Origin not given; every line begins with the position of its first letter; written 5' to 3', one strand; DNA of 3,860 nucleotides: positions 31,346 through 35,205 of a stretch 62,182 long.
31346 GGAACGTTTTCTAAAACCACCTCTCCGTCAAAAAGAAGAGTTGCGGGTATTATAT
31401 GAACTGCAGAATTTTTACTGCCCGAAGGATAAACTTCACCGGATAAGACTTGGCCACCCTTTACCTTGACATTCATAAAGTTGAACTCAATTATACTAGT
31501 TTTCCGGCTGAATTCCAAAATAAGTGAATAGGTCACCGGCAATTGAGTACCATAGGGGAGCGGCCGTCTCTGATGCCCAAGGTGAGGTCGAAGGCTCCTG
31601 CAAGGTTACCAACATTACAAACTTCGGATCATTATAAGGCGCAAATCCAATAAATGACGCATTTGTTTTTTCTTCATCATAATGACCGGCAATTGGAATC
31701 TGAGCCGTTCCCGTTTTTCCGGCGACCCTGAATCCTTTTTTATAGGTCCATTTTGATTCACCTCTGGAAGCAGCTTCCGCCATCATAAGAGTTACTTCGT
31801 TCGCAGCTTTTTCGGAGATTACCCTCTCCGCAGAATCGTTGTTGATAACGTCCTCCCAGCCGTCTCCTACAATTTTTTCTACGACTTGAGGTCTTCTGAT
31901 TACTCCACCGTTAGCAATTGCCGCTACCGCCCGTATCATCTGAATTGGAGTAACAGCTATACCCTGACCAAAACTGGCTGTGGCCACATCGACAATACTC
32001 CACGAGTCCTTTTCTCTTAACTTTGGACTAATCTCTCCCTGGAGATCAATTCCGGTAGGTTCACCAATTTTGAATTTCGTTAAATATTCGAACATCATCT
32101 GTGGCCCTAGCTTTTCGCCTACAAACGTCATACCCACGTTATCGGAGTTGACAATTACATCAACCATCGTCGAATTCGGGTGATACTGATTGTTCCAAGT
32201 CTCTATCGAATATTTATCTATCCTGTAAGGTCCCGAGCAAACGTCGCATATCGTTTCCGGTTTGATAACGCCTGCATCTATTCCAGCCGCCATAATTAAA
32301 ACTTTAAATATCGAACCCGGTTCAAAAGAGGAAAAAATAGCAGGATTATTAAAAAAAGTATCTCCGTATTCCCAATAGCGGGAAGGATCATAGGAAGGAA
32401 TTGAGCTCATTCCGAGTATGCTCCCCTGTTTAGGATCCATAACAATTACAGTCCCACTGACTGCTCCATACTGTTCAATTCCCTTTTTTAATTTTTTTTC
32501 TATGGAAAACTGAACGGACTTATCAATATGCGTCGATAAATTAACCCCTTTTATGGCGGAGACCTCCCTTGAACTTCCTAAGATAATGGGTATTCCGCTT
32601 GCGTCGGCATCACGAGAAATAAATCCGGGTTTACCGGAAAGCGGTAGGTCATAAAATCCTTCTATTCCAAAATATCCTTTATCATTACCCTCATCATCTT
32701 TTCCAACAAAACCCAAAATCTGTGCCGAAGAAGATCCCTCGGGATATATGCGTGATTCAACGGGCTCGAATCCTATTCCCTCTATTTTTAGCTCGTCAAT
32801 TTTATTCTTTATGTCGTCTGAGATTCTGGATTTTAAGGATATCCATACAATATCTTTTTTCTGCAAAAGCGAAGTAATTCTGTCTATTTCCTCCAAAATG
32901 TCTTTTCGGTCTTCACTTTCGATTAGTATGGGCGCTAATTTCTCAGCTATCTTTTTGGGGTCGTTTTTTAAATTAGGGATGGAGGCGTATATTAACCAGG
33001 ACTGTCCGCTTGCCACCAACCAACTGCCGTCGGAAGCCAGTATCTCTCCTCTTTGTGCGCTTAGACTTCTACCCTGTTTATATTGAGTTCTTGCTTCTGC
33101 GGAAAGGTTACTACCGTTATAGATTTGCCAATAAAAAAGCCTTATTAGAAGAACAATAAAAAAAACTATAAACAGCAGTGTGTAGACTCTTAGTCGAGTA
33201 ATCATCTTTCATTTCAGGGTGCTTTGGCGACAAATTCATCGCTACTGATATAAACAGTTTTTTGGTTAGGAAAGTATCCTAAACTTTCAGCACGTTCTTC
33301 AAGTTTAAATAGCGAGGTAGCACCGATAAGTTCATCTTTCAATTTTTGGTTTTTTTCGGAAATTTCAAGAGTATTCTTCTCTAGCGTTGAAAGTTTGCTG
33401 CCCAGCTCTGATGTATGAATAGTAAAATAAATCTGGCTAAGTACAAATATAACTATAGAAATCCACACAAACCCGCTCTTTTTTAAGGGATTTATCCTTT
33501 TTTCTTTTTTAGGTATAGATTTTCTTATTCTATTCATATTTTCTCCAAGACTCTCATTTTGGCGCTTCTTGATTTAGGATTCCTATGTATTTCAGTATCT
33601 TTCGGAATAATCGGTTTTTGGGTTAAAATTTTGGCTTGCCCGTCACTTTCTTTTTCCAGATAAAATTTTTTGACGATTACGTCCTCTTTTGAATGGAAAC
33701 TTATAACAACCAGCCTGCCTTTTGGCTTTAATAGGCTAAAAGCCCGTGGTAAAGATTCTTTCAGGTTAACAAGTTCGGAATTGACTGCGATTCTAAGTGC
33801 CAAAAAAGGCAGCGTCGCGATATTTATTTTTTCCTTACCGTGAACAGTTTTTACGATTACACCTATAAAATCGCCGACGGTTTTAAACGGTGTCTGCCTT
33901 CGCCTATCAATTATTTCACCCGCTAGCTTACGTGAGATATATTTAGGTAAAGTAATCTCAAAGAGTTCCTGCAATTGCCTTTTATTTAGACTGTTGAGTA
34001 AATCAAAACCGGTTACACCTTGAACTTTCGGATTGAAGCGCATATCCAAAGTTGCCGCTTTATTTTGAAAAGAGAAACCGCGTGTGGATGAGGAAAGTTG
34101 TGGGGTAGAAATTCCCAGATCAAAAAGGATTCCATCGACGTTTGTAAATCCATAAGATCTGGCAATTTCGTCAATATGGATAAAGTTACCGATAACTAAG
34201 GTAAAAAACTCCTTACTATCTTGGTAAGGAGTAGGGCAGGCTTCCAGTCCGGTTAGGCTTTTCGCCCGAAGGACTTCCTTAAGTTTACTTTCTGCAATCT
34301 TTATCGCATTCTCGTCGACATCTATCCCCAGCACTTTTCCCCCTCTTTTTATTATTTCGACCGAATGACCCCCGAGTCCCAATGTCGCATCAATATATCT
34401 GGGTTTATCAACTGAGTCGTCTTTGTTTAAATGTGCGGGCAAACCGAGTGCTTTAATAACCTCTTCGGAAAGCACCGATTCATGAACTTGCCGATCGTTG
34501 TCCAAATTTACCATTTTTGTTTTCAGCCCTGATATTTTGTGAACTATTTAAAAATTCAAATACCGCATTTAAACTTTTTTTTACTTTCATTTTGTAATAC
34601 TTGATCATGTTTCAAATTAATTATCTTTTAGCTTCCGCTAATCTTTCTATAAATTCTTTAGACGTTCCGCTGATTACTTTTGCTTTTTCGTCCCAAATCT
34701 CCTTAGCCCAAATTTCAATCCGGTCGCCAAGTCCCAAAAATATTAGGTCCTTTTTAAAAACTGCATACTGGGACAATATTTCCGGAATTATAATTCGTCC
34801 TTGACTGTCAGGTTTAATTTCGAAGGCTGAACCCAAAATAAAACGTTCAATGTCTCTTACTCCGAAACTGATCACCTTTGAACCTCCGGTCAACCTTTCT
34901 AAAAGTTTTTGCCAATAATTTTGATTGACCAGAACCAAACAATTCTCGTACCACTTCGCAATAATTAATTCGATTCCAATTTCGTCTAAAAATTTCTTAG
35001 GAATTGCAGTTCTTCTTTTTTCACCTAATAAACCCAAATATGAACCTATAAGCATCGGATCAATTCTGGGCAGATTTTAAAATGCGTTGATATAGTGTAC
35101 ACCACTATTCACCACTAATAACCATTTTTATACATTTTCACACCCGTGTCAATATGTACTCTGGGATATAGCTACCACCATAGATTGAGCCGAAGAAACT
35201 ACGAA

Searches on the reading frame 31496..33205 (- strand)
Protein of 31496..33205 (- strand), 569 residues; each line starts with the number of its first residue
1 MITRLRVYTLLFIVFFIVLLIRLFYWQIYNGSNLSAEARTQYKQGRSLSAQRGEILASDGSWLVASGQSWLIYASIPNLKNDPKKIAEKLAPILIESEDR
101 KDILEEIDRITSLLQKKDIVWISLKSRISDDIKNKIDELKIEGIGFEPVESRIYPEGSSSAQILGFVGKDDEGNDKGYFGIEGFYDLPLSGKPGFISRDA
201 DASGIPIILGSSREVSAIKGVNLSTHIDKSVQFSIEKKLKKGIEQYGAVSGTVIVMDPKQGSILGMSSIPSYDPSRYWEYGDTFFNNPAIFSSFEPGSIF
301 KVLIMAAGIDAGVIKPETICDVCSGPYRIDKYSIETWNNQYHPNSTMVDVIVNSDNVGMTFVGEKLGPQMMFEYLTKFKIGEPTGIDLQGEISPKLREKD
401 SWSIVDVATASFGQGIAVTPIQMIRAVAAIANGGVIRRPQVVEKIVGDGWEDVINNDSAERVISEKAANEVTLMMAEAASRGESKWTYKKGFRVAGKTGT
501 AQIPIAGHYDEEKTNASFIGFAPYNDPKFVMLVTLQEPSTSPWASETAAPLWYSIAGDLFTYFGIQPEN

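Call 4: search_protein_families(library=pfam, proteins=[window:31496-33205:-])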
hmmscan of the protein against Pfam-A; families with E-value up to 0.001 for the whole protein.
window:31496-33205:- (569 aa): 2 families
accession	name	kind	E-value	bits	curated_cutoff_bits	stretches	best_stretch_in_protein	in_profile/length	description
PF00905.27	Transpeptidase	-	9.7e-72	242.1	22.1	1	251-555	1-297/299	Penicillin binding protein transpeptidase domain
PF03717.20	PBP_dimer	-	1.1e-16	62.2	24.4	1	49-204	3-173/180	Penicillin-binding Protein dimerisation domain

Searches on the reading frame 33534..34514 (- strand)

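Call 4: search_protein_families(library=pfam, proteins=[window:33534-34514:-])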
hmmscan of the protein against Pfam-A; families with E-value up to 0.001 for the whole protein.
window:33534-34514:- (326 aa): 2 families
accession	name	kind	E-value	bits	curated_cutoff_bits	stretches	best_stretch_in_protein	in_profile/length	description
PF01795.25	Methyltransf_5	-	6e-71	239.9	27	1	10-326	3-309/309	MraW methylase family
PF13847.12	Methyltransf_31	-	0.00016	21.8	27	0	39-79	6-49/145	Methyltransferase domain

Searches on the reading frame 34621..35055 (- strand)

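Call 41: search_protein_families(library=pfam, proteins=[window:34621-35055:-], max_evalue=0.00001)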
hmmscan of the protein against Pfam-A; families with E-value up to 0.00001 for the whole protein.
window:34621-35055:- (144 aa): 1 family
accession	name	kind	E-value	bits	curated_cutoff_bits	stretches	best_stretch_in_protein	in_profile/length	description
PF02381.23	MraZ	-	1.2e-17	64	23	1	73-124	1-52/72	MraZ protein, putative antitoxin-like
